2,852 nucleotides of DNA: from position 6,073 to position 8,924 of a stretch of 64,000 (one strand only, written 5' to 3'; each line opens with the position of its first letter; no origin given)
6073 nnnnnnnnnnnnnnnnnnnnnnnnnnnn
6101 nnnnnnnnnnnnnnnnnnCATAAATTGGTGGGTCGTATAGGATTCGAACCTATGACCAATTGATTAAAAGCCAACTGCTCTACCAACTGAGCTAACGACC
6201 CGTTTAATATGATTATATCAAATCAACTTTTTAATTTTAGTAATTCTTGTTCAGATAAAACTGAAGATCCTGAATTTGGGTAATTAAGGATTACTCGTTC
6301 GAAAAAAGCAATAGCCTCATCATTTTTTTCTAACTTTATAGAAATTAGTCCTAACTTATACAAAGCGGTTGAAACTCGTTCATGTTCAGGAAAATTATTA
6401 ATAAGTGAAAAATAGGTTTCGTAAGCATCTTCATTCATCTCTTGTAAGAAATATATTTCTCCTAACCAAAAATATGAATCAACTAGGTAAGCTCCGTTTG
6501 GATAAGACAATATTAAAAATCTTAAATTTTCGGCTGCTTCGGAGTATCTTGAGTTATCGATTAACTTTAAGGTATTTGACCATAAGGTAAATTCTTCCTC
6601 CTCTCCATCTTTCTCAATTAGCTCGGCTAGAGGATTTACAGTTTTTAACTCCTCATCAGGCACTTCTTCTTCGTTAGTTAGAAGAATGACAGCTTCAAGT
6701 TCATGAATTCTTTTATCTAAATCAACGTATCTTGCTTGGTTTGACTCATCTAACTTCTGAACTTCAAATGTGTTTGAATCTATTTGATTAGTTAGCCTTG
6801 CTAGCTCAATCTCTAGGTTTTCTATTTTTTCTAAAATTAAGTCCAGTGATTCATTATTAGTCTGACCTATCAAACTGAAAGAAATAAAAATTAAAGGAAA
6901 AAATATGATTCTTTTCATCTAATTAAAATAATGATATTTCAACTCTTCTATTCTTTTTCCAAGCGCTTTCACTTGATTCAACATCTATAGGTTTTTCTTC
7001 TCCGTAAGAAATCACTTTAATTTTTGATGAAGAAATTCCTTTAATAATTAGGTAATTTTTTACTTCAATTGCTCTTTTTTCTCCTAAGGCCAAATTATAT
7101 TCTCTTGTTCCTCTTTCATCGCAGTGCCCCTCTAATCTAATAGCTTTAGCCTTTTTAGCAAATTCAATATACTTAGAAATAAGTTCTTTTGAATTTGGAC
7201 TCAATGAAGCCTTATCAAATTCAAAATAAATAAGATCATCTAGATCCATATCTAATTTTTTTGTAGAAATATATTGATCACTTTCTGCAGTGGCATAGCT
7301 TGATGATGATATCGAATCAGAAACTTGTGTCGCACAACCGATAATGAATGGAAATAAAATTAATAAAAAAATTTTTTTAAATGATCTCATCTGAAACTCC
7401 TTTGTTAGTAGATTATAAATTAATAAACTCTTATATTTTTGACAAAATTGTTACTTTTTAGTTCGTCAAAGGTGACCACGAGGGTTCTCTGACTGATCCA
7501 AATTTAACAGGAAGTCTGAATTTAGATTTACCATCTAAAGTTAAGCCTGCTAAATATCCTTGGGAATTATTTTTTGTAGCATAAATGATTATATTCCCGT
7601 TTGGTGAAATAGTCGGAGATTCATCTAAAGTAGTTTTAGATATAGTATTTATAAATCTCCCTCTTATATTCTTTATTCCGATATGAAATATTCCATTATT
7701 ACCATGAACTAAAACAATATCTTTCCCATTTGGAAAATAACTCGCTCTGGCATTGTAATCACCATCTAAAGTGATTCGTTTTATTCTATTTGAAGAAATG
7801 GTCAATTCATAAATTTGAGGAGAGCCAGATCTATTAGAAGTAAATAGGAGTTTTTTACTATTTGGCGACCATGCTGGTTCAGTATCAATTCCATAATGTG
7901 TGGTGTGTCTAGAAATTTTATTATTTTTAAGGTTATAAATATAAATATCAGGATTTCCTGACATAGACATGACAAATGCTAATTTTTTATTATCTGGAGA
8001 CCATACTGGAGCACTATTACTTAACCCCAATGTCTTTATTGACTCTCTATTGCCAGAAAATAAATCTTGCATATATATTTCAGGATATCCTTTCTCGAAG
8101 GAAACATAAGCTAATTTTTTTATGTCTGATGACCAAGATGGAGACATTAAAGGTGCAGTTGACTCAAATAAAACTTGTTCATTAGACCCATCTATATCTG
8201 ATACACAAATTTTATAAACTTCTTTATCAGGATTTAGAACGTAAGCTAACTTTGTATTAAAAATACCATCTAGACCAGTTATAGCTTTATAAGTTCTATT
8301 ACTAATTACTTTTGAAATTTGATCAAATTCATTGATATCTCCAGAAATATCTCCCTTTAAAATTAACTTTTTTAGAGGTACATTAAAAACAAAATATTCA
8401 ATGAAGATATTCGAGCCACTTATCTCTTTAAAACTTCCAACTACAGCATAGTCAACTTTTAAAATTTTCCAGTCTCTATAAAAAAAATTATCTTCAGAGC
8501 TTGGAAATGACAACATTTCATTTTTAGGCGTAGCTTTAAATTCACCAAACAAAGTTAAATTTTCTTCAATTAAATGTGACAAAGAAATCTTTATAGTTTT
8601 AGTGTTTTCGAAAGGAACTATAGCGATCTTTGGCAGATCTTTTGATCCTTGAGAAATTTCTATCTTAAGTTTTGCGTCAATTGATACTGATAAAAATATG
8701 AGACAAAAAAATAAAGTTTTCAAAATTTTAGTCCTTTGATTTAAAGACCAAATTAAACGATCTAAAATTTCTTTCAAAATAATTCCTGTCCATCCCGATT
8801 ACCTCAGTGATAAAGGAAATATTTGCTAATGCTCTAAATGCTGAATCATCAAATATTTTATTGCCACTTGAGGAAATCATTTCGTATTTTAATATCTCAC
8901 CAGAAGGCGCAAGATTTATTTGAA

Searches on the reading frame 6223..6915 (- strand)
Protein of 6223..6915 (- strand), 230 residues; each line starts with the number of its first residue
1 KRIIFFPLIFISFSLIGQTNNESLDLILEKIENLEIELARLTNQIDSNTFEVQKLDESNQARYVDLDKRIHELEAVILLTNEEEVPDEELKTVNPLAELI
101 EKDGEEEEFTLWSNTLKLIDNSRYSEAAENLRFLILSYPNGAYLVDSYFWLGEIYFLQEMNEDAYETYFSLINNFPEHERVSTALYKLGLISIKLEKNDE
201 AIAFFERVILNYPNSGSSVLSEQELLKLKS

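Call 78: search_protein_families(library=pfam, proteins=[window:6223-6915:-], max_evalue=0.000001)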
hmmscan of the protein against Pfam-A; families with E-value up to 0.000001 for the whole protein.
window:6223-6915:- (230 aa): 4 families
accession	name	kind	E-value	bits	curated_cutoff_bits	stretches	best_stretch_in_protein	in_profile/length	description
PF13174.12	TPR_6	-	1.1e-14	54.4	26.3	0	184-215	2-33/33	Tetratricopeptide repeat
PF00515.34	TPR_1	-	4.2e-08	33.1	27.8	0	184-214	3-33/34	Tetratricopeptide repeat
PF07719.23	TPR_2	-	7.1e-08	32.4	27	0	184-214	3-33/34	Tetratricopeptide repeat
PF13181.12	TPR_8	-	2.1e-07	31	25.7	0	184-214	3-33/34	Tetratricopeptide repeat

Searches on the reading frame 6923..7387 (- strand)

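Call 78: search_protein_families(library=pfam, proteins=[window:6923-7387:-], max_evalue=0.000001)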
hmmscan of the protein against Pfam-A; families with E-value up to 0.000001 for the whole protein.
window:6923-7387:- (154 aa): 1 family
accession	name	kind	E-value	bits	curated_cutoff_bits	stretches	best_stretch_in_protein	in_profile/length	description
PF00691.25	OmpA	-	6.7e-23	81.3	27.2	1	54-147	1-98/98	OmpA family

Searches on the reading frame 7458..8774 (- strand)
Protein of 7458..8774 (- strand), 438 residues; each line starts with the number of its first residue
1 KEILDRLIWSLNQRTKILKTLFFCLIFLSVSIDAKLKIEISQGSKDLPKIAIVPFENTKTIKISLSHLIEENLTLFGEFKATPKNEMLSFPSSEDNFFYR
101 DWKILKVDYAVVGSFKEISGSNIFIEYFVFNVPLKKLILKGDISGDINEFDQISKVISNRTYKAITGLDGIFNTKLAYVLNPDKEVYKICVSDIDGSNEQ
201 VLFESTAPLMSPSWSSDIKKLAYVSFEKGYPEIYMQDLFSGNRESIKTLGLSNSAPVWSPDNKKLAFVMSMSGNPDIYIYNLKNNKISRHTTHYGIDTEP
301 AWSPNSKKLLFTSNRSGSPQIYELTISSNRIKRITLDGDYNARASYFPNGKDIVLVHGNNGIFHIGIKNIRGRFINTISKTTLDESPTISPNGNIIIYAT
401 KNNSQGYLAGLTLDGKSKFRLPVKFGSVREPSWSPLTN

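Call 78: search_protein_families(library=pfam, proteins=[window:7458-8774:-], max_evalue=0.000001)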
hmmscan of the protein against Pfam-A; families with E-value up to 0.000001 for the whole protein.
window:7458-8774:- (438 aa): 3 families
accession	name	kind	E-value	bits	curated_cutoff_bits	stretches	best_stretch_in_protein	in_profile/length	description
PF07676.18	PD40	-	2.1e-30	104.4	20.9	1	291-322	5-37/38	WD40-like Beta Propeller Repeat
PF04052.18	TolB_N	-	9.7e-15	55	22.4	1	36-133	1-101/106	TolB amino-terminal domain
PF00930.27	DPPIV_N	-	8.4e-07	28.5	22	0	274-338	22-82/354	Dipeptidyl peptidase IV (DPP IV) N-terminal region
